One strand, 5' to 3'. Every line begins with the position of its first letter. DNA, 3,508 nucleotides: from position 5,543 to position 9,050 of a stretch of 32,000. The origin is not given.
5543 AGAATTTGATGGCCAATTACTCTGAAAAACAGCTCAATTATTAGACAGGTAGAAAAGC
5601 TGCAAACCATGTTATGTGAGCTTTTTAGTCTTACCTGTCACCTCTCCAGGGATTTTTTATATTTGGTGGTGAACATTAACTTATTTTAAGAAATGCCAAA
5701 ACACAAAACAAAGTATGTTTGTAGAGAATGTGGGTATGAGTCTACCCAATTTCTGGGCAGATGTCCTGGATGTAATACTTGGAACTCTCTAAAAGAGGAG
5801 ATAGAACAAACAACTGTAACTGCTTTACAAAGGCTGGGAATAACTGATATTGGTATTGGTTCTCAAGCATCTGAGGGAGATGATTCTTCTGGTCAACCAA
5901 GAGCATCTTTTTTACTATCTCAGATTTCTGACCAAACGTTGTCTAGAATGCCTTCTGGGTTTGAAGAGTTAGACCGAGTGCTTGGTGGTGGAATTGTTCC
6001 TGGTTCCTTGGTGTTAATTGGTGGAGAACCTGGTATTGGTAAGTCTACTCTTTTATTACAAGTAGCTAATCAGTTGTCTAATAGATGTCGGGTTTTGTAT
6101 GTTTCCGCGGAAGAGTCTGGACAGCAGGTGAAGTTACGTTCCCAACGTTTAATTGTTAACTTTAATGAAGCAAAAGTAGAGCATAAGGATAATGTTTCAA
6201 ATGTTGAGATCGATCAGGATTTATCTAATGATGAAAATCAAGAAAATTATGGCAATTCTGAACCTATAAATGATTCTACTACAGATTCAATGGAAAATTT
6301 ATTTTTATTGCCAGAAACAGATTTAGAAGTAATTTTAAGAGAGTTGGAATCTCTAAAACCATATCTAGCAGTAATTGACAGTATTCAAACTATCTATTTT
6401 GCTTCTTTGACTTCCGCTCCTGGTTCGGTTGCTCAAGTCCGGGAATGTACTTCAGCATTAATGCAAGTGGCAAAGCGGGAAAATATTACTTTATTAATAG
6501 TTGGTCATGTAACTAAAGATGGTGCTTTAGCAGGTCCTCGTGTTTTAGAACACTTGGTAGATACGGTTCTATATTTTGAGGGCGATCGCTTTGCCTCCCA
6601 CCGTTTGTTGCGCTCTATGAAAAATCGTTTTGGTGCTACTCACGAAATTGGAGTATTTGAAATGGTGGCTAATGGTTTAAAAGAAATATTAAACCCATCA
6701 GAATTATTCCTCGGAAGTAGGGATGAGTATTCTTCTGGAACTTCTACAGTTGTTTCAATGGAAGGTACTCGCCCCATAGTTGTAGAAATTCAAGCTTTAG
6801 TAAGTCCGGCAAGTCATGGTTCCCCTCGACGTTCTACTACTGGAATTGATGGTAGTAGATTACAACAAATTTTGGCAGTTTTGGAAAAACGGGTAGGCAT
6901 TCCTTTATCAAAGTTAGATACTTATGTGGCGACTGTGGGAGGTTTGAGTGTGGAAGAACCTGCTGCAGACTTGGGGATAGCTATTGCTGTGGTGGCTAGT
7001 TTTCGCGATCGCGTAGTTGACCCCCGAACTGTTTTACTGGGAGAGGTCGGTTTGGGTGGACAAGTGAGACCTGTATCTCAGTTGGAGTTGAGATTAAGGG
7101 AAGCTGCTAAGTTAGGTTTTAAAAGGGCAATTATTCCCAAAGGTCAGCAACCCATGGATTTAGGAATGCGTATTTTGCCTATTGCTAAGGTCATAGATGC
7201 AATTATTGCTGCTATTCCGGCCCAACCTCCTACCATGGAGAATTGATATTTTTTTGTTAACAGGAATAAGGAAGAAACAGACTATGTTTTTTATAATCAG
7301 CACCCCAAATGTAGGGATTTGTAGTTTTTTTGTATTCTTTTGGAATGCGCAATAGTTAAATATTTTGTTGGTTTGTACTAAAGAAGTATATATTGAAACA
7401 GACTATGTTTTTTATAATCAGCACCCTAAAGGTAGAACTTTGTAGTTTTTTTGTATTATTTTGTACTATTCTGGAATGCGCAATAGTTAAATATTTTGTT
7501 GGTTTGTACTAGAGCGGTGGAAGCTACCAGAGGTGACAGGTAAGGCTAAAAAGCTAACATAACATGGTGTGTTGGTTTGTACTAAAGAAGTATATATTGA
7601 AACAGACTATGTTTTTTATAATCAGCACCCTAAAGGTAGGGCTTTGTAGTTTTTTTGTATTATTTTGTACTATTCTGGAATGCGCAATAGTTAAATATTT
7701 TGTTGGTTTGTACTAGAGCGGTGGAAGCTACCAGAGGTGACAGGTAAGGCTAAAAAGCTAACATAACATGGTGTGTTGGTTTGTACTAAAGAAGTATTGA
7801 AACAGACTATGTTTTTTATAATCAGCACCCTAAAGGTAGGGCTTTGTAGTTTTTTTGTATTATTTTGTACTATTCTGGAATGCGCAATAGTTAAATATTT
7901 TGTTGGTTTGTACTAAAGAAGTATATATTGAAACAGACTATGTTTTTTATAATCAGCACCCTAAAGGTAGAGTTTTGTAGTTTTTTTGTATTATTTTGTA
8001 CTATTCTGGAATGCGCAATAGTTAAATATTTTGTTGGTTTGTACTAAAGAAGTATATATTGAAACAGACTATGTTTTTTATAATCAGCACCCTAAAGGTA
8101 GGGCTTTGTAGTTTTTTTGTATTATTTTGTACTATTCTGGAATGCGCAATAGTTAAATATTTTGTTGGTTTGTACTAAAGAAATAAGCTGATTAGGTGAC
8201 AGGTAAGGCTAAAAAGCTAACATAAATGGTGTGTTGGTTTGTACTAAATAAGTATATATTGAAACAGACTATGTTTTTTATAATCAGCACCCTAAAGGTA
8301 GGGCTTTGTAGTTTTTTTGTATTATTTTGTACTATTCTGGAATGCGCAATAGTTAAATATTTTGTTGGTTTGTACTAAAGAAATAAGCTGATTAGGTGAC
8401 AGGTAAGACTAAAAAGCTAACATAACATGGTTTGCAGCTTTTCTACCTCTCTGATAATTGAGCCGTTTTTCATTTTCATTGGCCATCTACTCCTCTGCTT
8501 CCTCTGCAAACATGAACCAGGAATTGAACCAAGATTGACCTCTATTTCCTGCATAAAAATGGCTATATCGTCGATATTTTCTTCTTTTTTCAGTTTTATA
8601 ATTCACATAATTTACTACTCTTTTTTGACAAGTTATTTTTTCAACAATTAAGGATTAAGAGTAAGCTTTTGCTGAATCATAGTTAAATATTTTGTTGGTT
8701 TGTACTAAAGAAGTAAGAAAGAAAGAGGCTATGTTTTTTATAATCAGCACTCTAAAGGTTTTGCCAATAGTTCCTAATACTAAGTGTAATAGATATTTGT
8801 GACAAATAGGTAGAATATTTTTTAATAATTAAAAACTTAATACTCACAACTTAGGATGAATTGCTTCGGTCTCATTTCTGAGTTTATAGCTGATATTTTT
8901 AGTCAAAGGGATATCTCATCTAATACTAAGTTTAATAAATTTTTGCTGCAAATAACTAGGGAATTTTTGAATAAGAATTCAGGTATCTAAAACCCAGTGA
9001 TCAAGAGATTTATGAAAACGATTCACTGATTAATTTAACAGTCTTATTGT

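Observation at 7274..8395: Array downstream of radA in which every unit carries a promoter-like box and a hairpin plus T7 terminator-like element (tandem sRNA-gene architecture?)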

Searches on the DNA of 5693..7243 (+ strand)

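Call 28: search_rna_families(sources=[L012, L014], threshold=gathering, show_alignments=3)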
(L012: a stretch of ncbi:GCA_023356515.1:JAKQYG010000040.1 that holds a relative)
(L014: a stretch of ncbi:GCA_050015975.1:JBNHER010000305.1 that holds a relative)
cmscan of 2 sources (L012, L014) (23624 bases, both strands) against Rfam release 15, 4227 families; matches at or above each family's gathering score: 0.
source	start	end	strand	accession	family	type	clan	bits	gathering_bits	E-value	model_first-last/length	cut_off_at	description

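Call 30: search_rna_families(source=L014, start=4830, end=5400, threshold=evalue, max_evalue=10, show_alignments=3)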
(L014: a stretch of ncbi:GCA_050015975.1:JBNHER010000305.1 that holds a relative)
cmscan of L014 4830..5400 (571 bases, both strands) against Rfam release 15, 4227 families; matches with E-value up to 10: 21.
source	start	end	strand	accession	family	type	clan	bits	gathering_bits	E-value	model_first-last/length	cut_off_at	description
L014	5037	5117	+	RF02953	DUF1874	Cis-reg;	-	20.8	42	0.17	1-93/93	no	DUF1874 RNA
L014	5039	5112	-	RF00884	MIR815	Gene; miRNA;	-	20.1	63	0.33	1-81/81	no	MIR815 microRNA precursor family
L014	5042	5075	-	RF03520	mir-3059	Gene; miRNA;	-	18.5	88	0.63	1-59/59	no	mir-3059 microRNA precursor family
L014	5028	5122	-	RF04096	mir-4433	Gene; miRNA;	-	18.3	77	0.79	1-83/83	no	mir-4433 microRNA precursor family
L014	5033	5117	-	RF03406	mir-3099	Gene; miRNA;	-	18.1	95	0.89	1-84/84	no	mir-3099 microRNA precursor family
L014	5032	5118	-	RF03488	mir-2366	Gene; miRNA;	-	18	68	1.6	1-83/83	no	mir-2366 microRNA precursor family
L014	5038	5116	-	RF03627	mir-9168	Gene; miRNA;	-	17.4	100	1.5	1-95/95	no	mir-9168 microRNA precursor family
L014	5033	5117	+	RF03406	mir-3099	Gene; miRNA;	-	17.3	95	1.4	1-84/84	no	mir-3099 microRNA precursor family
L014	5051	5143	+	RF00369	sroC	Gene; sRNA;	-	17.2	45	2.1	1-163/163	no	sroC RNA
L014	5040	5111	-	RF03509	mir-4660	Gene; miRNA;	-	16.1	87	2.9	1-86/86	no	mir-4660 microRNA precursor family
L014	5076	5119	+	RF02795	Pab91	Gene; snRNA; snoRNA; HACA-box;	-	16.1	71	3.7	1-57/57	no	Pab91 RNA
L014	5076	5116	+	RF03537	Flavi_TBFV_SL6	Cis-reg;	-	15.5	38.3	0.85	1-45/45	no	Tick-borne Flavivirus short stem-loop SL6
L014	4993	5086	-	RF02839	Ref66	Gene; antisense;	-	15.3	92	2.7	1-120/120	no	Enterococcus sRNA 66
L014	5032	5118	+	RF03488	mir-2366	Gene; miRNA;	-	15.3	68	7.5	1-83/83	no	mir-2366 microRNA precursor family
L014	5033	5125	-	RF00767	mir-150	Gene; miRNA;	-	14.8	55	4.3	1-82/82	no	mir-150 microRNA precursor family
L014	4851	4927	+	RF00693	mir-147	Gene; miRNA;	-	14.7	57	7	1-78/78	no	mir-147 microRNA precursor family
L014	5026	5124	+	RF00767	mir-150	Gene; miRNA;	-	14.6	55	4.8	1-82/82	no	mir-150 microRNA precursor family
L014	5031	5123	-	RF01055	Molybdenum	Cis-reg; riboswitch;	-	13.6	36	2.4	1-135/135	no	Molybdenum/Tungsten riboswitch aptamer (Moco RNA motif)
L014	5032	5167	-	RF02204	WT1-AS_2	Gene; lncRNA;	-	13.5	45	3.3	1-137/137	no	WT1 antisense RNA conserved region 2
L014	5045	5114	-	RF02837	anti-hemB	Gene; sRNA;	-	13.3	49.5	2.3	1-81/81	no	Burkholderia RNA 7 (anti-hemB)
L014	5076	5114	-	RF00736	mir-320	Gene; miRNA;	-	12.5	55.5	8.9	1-76/76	no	mir-320 microRNA precursor family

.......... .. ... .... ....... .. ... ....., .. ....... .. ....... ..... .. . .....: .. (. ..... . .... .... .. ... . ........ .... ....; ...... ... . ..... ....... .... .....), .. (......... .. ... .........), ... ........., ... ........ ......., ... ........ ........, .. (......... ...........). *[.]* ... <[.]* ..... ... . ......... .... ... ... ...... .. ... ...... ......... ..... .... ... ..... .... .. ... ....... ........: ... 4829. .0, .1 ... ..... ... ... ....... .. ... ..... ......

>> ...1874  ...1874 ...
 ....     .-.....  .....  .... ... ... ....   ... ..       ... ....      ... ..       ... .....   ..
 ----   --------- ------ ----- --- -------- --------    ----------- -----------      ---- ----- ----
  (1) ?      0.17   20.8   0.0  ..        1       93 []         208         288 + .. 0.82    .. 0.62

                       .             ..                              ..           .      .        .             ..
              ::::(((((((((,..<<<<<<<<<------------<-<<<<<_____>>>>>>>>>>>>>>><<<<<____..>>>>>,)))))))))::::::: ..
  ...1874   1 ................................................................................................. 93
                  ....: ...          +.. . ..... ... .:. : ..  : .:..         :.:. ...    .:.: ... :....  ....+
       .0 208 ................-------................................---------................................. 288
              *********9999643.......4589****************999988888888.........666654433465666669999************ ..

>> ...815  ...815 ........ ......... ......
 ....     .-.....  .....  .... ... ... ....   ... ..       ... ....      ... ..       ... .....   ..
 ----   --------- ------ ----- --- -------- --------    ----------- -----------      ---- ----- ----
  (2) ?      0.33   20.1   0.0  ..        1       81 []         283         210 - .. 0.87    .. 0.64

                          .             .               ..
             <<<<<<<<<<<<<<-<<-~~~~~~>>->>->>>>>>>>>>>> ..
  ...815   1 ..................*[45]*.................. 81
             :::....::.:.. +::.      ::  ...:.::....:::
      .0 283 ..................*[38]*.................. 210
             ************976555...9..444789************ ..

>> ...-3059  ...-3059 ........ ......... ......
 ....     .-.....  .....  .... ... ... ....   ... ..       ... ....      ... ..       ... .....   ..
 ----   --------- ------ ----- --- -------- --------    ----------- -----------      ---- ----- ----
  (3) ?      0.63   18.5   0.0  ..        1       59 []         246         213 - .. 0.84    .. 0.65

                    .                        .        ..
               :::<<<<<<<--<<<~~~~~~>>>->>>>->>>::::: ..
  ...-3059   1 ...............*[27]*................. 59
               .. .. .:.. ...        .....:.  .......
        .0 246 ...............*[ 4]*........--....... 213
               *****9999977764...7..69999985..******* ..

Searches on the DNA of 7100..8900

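Call 5: search_rna_families(source=window, start=7100, end=8900, threshold=evalue, max_evalue=10, show_alignments=3)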
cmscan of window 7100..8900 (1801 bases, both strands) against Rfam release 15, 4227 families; matches with E-value up to 10: 2.
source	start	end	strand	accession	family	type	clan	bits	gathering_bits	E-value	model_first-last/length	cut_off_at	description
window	8512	8606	-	RF00348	snoR9_plant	Gene; snRNA; snoRNA; CD-box;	-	21.1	43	2.6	1-129/129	no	Small nucleolar RNA snoR9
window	8728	8802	+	RF00887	mir-802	Gene; miRNA;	-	20.1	86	0.72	1-94/94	no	mir-802 microRNA precursor family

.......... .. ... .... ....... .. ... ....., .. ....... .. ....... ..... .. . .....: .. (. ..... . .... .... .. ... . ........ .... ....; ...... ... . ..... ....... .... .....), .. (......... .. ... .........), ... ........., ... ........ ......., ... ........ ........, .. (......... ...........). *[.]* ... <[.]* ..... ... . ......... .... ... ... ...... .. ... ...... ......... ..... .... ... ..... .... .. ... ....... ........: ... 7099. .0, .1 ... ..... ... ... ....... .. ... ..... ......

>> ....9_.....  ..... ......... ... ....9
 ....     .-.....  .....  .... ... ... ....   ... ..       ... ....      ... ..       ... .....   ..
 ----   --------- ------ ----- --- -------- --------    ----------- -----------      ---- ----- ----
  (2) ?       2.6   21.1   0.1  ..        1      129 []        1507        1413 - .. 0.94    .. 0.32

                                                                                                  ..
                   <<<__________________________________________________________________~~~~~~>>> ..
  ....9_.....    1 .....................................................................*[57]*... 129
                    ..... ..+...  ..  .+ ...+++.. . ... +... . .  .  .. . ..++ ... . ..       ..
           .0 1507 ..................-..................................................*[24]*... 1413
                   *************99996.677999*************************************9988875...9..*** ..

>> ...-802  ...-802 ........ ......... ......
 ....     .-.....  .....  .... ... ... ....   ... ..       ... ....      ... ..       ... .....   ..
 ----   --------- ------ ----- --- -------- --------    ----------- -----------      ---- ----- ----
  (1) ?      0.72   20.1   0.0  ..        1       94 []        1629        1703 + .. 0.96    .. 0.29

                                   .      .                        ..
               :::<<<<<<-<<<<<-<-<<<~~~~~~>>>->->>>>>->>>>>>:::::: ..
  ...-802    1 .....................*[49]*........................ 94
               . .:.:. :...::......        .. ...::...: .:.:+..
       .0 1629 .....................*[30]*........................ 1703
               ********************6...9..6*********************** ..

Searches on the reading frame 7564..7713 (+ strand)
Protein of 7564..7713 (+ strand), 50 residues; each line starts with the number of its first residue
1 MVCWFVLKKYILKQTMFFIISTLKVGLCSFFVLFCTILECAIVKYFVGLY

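Call 75: search_protein_families(library=pfam, proteins=[window:7564-7713:+], max_evalue=1)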
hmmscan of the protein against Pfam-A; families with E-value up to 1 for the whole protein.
seq(50 aa): 0 families
